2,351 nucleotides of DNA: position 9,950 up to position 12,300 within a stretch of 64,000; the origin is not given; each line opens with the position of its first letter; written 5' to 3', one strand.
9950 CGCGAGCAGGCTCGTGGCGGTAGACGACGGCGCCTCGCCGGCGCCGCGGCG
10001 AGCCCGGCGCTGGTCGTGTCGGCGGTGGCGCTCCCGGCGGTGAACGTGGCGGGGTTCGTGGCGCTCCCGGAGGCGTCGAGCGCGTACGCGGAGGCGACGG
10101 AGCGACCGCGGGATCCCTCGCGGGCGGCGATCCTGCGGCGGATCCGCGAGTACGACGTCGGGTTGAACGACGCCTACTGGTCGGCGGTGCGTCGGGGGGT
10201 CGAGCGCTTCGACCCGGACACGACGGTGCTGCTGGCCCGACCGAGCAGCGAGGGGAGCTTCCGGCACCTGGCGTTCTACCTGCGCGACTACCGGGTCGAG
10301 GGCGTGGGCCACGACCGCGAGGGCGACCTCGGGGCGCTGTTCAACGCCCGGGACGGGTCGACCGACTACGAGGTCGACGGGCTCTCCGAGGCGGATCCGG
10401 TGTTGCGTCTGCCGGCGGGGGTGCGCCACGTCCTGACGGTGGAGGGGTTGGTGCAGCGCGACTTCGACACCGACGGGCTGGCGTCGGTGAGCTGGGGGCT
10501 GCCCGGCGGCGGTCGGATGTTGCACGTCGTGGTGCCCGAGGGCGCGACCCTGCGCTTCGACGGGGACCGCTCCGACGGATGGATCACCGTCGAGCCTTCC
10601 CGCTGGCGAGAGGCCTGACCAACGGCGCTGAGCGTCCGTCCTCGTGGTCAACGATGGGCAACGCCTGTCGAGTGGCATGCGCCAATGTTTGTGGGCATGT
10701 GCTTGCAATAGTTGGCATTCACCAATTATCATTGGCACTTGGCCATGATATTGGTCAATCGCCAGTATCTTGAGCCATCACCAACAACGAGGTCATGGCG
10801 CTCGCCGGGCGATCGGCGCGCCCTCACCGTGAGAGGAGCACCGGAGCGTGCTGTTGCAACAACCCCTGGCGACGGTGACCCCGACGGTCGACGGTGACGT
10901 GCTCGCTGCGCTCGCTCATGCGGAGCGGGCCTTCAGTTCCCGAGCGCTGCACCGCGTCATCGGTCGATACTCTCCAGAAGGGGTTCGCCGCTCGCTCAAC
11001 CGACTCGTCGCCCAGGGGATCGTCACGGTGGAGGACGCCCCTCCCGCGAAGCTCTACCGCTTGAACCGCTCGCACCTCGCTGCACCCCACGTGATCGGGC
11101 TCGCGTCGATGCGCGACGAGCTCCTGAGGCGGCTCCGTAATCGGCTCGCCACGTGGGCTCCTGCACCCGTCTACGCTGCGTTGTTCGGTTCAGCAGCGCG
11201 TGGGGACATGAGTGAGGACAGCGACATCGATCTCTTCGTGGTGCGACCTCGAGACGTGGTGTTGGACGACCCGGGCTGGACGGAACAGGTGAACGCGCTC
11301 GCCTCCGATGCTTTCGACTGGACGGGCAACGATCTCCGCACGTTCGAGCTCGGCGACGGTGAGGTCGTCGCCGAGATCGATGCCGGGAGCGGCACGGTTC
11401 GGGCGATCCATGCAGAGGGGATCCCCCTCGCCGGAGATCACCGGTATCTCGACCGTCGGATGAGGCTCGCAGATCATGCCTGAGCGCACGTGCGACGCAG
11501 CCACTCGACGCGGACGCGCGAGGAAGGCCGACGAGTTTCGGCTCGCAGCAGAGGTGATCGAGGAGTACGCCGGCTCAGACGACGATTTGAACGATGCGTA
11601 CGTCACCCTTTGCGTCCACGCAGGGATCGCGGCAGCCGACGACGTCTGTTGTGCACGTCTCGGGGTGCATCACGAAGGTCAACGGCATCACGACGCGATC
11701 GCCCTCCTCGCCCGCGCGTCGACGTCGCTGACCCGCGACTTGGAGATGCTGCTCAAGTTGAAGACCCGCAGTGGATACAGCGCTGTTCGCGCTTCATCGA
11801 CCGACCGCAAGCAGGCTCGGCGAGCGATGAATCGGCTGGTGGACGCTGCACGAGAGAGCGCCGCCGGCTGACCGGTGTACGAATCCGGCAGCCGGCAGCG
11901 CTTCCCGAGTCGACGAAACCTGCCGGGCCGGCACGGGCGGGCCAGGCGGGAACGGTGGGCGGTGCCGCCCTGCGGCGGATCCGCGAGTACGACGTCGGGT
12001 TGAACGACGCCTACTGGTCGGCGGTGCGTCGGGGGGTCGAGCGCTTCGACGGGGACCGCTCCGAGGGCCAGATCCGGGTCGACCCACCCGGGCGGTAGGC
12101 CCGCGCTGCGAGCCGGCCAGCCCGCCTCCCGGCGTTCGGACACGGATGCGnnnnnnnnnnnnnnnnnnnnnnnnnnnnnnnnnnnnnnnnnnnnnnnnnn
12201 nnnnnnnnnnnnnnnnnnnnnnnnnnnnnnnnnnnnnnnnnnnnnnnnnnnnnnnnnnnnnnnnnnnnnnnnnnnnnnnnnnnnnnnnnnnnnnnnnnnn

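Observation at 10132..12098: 82-bp perfect direct repeats bracket a 1.84-kb TA-carrying unit that seems to have replaced the 3' end of the GT-C gene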

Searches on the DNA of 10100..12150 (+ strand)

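Call 10: search_dna_similar(query=window:10100-12150:+, collection=plasmids, mode=distant, max_rows=15)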
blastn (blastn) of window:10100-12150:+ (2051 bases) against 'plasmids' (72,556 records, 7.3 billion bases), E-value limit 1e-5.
No match.

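Call 72: search_dna_similar(query=window:10576-11968:+, collection=phages, mode=distant, max_rows=10)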
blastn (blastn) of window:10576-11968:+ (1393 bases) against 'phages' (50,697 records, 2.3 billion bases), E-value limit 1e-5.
No match.

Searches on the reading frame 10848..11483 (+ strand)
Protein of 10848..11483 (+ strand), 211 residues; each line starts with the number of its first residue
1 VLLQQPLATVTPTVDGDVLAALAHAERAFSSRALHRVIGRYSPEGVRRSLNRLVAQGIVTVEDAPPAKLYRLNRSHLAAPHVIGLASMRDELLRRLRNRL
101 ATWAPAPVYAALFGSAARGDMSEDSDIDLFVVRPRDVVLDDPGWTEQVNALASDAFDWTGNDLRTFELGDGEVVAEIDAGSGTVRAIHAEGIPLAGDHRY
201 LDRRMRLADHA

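Call 5: search_protein_families(library=pfam, proteins=[window:10848-11483:+], max_evalue=0.01)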
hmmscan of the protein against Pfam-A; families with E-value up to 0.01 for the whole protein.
window:10848-11483:+ (211 aa): 5 families
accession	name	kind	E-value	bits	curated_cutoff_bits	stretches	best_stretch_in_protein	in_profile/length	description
PF01909.29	NTP_transf_2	-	2e-08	35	21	1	94-137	2-44/93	Nucleotidyltransferase domain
PF18765.7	Polbeta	-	9.4e-07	29.4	26.9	1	107-136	13-42/93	Polymerase beta, Nucleotidyltransferase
PF12802.13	MarR_2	-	0.00058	20.4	27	1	11-65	4-56/61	MarR family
PF05719.16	GPP34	-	0.0027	18.2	29.1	1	11-122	57-163/201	Golgi phosphoprotein 3 (GPP34)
PF22600.2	MTPAP-like_central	-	0.0051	17.3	27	1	87-135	20-67/139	Poly(A) RNA polymerase, mitochondrial-like, central palm domain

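Call 23: find_homologous_proteins(query=window:10848-11483:+, max_evalue=0.00001)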
Query window:10848-11483:+ (211 aa): 1413 proteins with E <= 0.00001 among 3568 candidates; the best 120 are listed.
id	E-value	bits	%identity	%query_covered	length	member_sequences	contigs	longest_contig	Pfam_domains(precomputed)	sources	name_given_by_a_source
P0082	1.4e-127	441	97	100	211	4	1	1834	PF18765.8,PF01909.30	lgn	-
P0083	1.3e-90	321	75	97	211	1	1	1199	PF18765.8,PF01909.30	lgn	-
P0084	9.7e-89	315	71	100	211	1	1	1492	PF18765.8,PF01909.30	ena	-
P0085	1.8e-87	310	70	97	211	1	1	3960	PF18765.8,PF01909.30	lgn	-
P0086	5.7e-87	309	67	100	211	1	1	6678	PF18765.8,PF01909.30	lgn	-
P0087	1.2e-85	305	67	100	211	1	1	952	PF18765.8,PF01909.30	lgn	-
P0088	6.6e-83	296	66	100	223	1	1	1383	PF18765.8,PF01909.30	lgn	-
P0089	5.3e-74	266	64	95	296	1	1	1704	PF18765.8,PF01909.30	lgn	-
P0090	8.4e-69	249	60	95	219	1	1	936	PF18765.8,PF01909.30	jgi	jgi:predicted transcriptional regulator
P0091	1.6e-66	242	59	95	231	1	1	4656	PF18765.8,PF01909.30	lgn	-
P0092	2.9e-66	241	61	95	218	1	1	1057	PF18765.8,PF01909.30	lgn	-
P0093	1.7e-65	239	61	95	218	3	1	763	PF18765.8,PF01909.30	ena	-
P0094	2.5e-65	238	58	96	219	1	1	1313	PF18765.8,PF01909.30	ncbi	-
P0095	5.4e-65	237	59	95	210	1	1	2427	PF18765.8,PF01909.30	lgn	-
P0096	1.2e-64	236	59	95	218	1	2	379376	PF18765.8,PF01909.30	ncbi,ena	-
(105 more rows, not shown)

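Call 24: find_encoding_contigs(protein=P0082, flank=10000, max_places=10)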
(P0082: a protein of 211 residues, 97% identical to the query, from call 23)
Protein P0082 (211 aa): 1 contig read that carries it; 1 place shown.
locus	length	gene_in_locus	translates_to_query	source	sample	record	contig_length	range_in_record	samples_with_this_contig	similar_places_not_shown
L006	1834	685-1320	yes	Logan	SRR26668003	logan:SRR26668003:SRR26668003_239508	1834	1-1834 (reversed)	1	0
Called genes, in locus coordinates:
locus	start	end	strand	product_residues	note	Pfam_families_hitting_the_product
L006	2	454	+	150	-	?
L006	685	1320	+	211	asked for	PF01909:NTP_transf_2, PF18765:Polbeta (weak)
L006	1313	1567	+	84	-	-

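Call 25: find_encoding_contigs(protein=P0086, flank=10000, max_places=6)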
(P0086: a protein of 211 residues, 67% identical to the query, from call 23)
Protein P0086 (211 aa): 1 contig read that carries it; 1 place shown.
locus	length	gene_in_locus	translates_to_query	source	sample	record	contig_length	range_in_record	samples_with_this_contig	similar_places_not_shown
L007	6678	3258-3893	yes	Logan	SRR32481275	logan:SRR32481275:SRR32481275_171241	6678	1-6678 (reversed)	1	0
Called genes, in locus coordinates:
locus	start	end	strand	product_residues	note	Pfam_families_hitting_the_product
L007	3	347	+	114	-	?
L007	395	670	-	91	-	-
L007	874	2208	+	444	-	-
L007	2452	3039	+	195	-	-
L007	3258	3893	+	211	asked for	PF01909:NTP_transf_2, PF18765:Polbeta (weak)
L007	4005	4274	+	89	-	-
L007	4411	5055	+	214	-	-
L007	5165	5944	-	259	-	PF00701:DHDPS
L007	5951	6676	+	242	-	?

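Call 26: find_encoding_contigs(protein=P0085, flank=10000, max_places=6)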
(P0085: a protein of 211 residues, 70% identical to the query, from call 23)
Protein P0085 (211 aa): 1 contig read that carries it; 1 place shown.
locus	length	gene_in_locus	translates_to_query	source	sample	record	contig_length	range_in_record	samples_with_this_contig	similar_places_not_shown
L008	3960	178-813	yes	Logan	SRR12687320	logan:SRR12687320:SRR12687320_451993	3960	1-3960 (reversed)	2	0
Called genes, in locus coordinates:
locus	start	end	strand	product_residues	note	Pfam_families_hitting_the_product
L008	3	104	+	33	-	?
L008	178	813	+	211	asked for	PF01909:NTP_transf_2, PF18765:Polbeta (weak)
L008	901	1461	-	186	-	-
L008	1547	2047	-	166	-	-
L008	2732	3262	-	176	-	-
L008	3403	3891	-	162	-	-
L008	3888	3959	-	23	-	?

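Call 30: find_encoding_contigs(protein=P0083, flank=10000, max_places=6)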
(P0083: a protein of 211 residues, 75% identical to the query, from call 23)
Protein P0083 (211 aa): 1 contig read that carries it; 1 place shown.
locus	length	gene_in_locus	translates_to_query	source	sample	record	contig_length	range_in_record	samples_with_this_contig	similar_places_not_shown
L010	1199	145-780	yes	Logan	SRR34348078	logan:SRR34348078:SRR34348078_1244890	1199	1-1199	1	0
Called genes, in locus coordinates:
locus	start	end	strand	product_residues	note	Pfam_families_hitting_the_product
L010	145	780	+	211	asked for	PF01909:NTP_transf_2, PF18765:Polbeta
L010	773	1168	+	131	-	-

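Call 31: find_encoding_contigs(protein=P0084, flank=10000, max_places=6)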
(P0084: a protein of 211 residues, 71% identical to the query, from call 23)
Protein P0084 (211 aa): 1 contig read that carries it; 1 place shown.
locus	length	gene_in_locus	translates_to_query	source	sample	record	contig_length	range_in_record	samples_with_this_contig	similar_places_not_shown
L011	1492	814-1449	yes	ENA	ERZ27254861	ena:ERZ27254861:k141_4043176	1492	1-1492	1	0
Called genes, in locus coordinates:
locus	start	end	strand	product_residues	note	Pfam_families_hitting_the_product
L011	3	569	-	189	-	?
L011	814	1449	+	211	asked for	PF01909:NTP_transf_2, PF18765:Polbeta (weak)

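Call 39: list_cluster_members(proteins=[P0202, window:10848-11483:+, window:11476-11871:+, P0001])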
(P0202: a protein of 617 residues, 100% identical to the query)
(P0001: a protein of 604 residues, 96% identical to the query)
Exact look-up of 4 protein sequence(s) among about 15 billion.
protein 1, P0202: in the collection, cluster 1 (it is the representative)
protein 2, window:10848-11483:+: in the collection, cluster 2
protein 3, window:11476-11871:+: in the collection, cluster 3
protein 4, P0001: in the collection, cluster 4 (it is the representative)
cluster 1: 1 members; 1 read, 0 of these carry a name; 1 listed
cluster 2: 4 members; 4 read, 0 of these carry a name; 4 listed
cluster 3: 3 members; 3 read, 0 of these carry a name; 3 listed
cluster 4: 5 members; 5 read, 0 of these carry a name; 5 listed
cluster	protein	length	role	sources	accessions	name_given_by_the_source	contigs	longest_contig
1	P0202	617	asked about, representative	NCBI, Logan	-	-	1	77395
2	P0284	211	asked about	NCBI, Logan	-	-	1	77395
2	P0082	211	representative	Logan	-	-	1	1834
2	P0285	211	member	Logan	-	-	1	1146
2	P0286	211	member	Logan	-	-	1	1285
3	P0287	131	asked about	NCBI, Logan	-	-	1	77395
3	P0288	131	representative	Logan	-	-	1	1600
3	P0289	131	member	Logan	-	-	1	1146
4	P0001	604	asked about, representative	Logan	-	-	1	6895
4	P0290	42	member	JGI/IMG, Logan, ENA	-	-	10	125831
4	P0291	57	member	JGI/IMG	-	-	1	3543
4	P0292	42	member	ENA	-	-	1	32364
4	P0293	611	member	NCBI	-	-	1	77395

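Call 46: search_protein_families(library=ncbifam, proteins=[window:10848-11483:+], max_evalue=0.01)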
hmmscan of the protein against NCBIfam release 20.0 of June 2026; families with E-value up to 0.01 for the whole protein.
window:10848-11483:+ (211 aa): 3 families
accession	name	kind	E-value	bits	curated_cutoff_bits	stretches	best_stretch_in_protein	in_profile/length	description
NF051895.1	anti_phage_HalB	equivalog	2.8e-06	27.1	190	1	111-134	3-26/211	anti-phage Hailong system nucleotidyltransferase HalB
NF047752.1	MntA_antitoxin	equivalog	3.2e-06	27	60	1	105-133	5-33/106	type VII toxin-antitoxin system MntA family adenylyltransferase antitoxin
TIGR03671.1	cca_archaeal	equivalog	0.0013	17.6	281.3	1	86-140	20-74/410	CCA tRNA nucleotidyltransferase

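Call 48: search_protein_families(library=padloc, proteins=[window:10848-11483:+], max_evalue=0.01)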
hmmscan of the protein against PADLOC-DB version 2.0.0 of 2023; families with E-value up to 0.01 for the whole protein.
window:10848-11483:+ (211 aa): 8 families
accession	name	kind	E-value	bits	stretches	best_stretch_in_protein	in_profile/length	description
PDLC04368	PDC-M05A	-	1.5e-14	52.3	1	17-132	17-132/201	-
PDLC04903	PDC-S09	-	1.4e-07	29.8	1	111-132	30-51/108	-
PDLC04369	PDC-M05A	-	1.9e-07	28.9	1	26-132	27-128/201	-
PDLC04902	PDC-S09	-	1.5e-06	26.4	1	111-136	25-50/97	-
PDLC04904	PDC-S09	-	4.3e-06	24.9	1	111-136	29-54/104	-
PDLC04907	PDC-S09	-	7.1e-06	24.1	1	108-132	28-52/114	-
PDLC04372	PDC-M05A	-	7.8e-06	24.3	1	45-133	14-102/167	-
PDLC04906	PDC-S09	-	7e-05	21.1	1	110-131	27-48/98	-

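Call 73: search_dna_similar(query=window:10848-11483:+, collection=plasmids, mode=protein, max_rows=12)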
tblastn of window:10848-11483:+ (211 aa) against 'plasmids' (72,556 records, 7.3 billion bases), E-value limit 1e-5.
Records with a match: 16; places in all: 17; records where one place covers at least 80% of the query: 15.
Best place of each record, by identity: <60% 16.
By first word of the organism name: Rhodococcus 8; Mycolicibacterium 3; Curtobacterium 2; Mycobacterium 2; Tsukamurella 1.
By predicted mobility (MOB-suite, as given by PLSDB): non-mobilizable 10; mobilizable 6.
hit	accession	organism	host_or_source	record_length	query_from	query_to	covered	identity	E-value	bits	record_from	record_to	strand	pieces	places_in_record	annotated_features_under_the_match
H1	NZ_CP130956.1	Rhodococcus opacus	cell culture,Sod-podzolic soil ...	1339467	1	196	93%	50.7%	4e-34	135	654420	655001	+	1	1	none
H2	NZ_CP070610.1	Rhodococcus koreensis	cell culture,rhizosphere of apple ...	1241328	1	196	93%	50.2%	1e-33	134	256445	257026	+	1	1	record has no annotation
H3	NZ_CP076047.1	Rhodococcus sp. USK10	-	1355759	1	196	93%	49.8%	6e-33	131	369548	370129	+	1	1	record has no annotation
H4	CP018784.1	Curtobacterium pusillum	Zea mays,cell culture,root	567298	1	209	99%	42.5%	2e-24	107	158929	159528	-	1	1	record has no annotation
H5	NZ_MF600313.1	Mycolicibacterium sp. CBMA 213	Soil,soil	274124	1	206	98%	41.5%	4e-31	126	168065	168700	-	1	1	nucleotidyltransferase domain-containing protein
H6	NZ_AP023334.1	Mycolicibacterium sp. TY66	-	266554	1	210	100%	40.6%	2e-31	127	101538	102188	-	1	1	nucleotidyltransferase domain-containing protein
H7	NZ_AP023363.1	Mycolicibacterium sp. TY81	-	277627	1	210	100%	40.6%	2e-31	127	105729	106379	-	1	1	nucleotidyltransferase domain-containing protein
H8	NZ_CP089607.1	Rhodococcus qingshengii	cell culture,activated sludge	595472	1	208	99%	40.7%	2e-32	129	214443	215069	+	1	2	nucleotidyltransferase domain-containing protein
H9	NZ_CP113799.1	Rhodococcus pyridinivorans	sediment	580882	1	206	98%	41.1%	6e-28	117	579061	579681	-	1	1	nucleotidyltransferase domain-containing protein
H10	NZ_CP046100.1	Rhodococcus sp. AQ5-07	Metagenomic Assembly,Chronically low ...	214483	1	208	99%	40.2%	1e-31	127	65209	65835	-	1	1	nucleotidyltransferase domain-containing protein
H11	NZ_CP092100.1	Rhodococcus qingshengii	soil,petroleum-contaminated soil, ...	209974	1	206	98%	40.6%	9e-29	119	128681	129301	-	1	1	nucleotidyltransferase domain-containing protein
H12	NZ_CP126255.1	Curtobacterium sp. MCSS17_016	-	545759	1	208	99%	39.8%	5e-24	105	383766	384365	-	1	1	nucleotidyltransferase domain-containing protein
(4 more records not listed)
